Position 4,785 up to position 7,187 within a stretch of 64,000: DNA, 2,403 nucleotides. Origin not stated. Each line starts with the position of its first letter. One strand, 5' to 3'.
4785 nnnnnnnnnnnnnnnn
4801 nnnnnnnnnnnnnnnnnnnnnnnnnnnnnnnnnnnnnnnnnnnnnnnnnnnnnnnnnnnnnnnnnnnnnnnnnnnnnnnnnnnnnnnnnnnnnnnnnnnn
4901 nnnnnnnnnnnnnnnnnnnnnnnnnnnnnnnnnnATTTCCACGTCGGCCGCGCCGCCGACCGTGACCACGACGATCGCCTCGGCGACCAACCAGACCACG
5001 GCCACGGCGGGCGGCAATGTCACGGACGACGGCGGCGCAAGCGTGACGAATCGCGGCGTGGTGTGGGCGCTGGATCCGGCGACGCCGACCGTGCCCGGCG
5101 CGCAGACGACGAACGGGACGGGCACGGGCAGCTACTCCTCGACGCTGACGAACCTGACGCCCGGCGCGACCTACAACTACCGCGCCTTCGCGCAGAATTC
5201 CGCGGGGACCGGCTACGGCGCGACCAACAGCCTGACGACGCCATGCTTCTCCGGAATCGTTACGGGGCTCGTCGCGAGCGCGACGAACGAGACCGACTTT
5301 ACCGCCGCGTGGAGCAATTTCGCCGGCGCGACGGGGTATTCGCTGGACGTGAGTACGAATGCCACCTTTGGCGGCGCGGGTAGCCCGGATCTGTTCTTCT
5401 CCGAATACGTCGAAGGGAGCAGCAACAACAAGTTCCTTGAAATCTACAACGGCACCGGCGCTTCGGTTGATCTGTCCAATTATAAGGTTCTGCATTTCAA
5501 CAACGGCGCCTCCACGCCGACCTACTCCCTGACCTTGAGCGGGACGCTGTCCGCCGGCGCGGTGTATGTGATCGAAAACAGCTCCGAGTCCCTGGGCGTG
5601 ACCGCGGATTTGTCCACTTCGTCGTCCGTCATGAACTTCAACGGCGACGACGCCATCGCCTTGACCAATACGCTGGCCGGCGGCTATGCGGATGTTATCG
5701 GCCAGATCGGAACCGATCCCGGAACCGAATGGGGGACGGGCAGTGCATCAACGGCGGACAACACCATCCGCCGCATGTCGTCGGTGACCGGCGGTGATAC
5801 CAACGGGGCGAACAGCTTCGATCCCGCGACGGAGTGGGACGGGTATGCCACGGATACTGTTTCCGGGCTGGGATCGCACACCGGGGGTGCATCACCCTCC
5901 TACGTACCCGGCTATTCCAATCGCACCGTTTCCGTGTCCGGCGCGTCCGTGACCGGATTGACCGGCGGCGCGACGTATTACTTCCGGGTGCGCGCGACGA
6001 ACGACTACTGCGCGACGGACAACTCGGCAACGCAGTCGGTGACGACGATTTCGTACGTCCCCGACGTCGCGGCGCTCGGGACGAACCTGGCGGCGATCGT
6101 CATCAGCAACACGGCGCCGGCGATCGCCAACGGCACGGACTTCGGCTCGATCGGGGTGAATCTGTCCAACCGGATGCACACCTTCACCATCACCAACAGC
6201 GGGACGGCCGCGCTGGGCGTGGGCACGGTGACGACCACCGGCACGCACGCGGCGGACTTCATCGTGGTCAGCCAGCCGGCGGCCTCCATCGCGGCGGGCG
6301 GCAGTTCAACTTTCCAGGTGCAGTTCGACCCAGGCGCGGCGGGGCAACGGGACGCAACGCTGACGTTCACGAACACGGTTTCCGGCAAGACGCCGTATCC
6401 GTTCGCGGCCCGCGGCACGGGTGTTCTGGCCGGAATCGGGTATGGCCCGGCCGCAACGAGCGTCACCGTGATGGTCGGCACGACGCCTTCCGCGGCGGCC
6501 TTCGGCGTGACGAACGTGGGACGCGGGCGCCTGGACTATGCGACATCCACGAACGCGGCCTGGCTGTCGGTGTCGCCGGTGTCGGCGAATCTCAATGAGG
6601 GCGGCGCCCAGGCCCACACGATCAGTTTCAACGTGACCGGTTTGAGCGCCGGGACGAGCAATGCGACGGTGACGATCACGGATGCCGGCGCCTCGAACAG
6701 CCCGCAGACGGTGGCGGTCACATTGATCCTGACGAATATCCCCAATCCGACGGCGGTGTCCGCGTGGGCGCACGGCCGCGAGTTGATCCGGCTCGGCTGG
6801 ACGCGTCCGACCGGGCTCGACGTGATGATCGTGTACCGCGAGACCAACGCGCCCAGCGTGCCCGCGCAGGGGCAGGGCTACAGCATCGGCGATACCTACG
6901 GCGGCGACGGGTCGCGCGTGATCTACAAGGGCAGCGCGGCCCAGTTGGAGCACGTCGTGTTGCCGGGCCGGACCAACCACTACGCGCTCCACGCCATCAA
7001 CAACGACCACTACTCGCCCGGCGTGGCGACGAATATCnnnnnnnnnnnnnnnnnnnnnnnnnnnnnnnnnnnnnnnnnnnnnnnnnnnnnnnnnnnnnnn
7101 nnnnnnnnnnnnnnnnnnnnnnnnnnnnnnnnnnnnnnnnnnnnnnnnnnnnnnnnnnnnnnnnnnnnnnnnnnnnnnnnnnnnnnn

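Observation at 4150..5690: EEP domain plus lamin-tail domain embedded in a 5.6k-aa PATR/Calx-beta/MAM scaffold: candidate giant extracellular nuclease or phosphoesterase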

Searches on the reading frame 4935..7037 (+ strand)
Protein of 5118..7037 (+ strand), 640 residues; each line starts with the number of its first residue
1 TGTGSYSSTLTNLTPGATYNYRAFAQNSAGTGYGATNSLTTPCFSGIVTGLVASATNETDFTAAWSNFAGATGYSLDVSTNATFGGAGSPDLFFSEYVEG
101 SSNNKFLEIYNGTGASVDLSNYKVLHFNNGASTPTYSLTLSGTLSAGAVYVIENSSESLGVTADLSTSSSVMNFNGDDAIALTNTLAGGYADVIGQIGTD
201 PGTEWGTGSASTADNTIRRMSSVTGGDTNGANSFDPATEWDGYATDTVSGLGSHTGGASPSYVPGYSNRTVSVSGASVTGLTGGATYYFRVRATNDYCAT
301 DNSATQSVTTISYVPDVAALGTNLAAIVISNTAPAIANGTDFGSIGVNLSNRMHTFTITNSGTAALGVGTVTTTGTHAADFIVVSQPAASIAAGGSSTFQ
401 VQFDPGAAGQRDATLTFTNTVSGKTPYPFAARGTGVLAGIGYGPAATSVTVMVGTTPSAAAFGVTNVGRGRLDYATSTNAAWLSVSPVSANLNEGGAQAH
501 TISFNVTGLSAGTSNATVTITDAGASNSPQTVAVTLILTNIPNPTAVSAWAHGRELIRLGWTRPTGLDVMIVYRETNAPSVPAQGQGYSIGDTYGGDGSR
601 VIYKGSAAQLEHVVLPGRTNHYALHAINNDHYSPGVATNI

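Call 33: search_protein_families(library=pfam, proteins=[window:5118-7037:+], max_evalue=0.01)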
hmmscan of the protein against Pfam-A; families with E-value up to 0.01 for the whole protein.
window:5118-7037:+ (640 aa): 8 families
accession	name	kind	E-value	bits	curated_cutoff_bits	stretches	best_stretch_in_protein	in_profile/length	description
PF00932.25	LTD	-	8.9e-16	58.7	34.3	1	89-196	5-107/109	Lamin Tail Domain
PF22544.2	HYDIN_VesB_CFA65-like_Ig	-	4.7e-11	43.2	25.5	1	341-420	11-87/100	HYDIN/CFA65/VesB-like, Ig-like domain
PF07610.17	DUF1573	-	3.4e-06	27.4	26.1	1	340-419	8-83/98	Protein of unknown function (DUF1573)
PF00041.27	fn3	-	9.8e-06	26.1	25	0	7-38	50-80/84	Fibronectin type III domain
PF19190.6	BACON_2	-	1.1e-05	25.7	25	1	456-532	17-93/94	Viral BACON domain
PF15780.11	ASH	-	0.00034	21.2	27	1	341-420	15-91/98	Abnormal spindle-like microcephaly-assoc'd, ASPM-SPD-2-Hydin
PF16656.11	Pur_ac_phosph_N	-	0.00076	20.4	30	0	5-41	60-93/93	Purple acid Phosphatase, N-terminal domain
PF13004.13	BACON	-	0.0031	17.9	25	0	475-535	4-59/61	Putative binding domain, N-terminal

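Call 69: search_protein_families(library=pfam, alignment_id=A3, max_evalue=0.00001)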
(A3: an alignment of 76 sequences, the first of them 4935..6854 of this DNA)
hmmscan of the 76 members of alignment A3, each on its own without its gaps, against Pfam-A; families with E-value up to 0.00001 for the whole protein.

A. member 1, window:4935-6854:+ (640 aa): 4 families
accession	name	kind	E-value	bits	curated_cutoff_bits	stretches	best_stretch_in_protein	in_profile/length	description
PF00932.25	LTD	-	8.9e-16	58.7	34.3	1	150-257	5-107/109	Lamin Tail Domain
PF22544.2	HYDIN_VesB_CFA65-like_Ig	-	4.5e-11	43.3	25.5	1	402-481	11-87/100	HYDIN/CFA65/VesB-like, Ig-like domain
PF00041.27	fn3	-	1.2e-06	29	25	0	62-99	47-80/84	Fibronectin type III domain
PF07610.17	DUF1573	-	3.2e-06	27.5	26.1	0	401-480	8-83/98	Protein of unknown function (DUF1573)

B. families by the number of members that match (of 76 scanned): 23 families
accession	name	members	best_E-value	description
PF00041.27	fn3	18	1.7e-12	Fibronectin type III domain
PF00932.25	LTD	11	6.9e-23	Lamin Tail Domain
PF05345.18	He_PIG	6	2.6e-25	Putative Ig domain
PF16656.11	Pur_ac_phosph_N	6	1.1e-12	Purple acid Phosphatase, N-terminal domain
PF18676.6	MBG_2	5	1.2e-17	MBG domain (YGX type)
PF17963.7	Big_9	4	1.6e-17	Bacterial Ig domain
PF22544.2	HYDIN_VesB_CFA65-like_Ig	4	3.2e-13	HYDIN/CFA65/VesB-like, Ig-like domain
PF07610.17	DUF1573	4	7.9e-11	Protein of unknown function (DUF1573)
PF18884.5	TSP3_bac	4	2.2e-08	Bacterial TSP3 repeat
PF18887.5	MBG_3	3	3.4e-26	MBG domain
PF04151.21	PPC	2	3.4e-23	Bacterial pre-peptidase C-terminal domain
PF13927.12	Ig_3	2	7.7e-21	Immunoglobulin domain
PF07679.22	I-set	2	7.1e-19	Immunoglobulin I-set domain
PF19077.6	Big_13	2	3.9e-10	Bacterial Ig-like domain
PF13895.12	Ig_2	2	4.9e-09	Immunoglobulin domain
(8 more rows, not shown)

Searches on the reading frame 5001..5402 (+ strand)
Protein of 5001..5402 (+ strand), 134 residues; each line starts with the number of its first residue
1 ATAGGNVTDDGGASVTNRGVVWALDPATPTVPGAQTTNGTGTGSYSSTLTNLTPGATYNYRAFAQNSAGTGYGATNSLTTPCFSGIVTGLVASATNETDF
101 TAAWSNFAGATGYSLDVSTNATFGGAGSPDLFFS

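Call 8: search_protein_families(library=pfam, proteins=[window:5001-5402:+], max_evalue=1)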
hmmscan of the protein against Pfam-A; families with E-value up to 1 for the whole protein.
window:5001-5402:+ (134 aa): 4 families
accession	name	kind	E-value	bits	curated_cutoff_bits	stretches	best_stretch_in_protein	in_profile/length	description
PF00041.27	fn3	-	9.1e-06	26.2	25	1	33-78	45-81/84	Fibronectin type III domain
PF16656.11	Pur_ac_phosph_N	-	0.00036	21.5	30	1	31-80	43-93/93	Purple acid Phosphatase, N-terminal domain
PF25059.1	FN3_DSCAM-DSCAML_C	-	0.014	16.1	39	1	46-79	46-79/89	DSCAM/DSCAML C-terminal Fn3-like domain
PF16974.11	NAR2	-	0.19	11.8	26.6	1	39-76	87-126/142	High-affinity nitrate transporter accessory, Ig-like domain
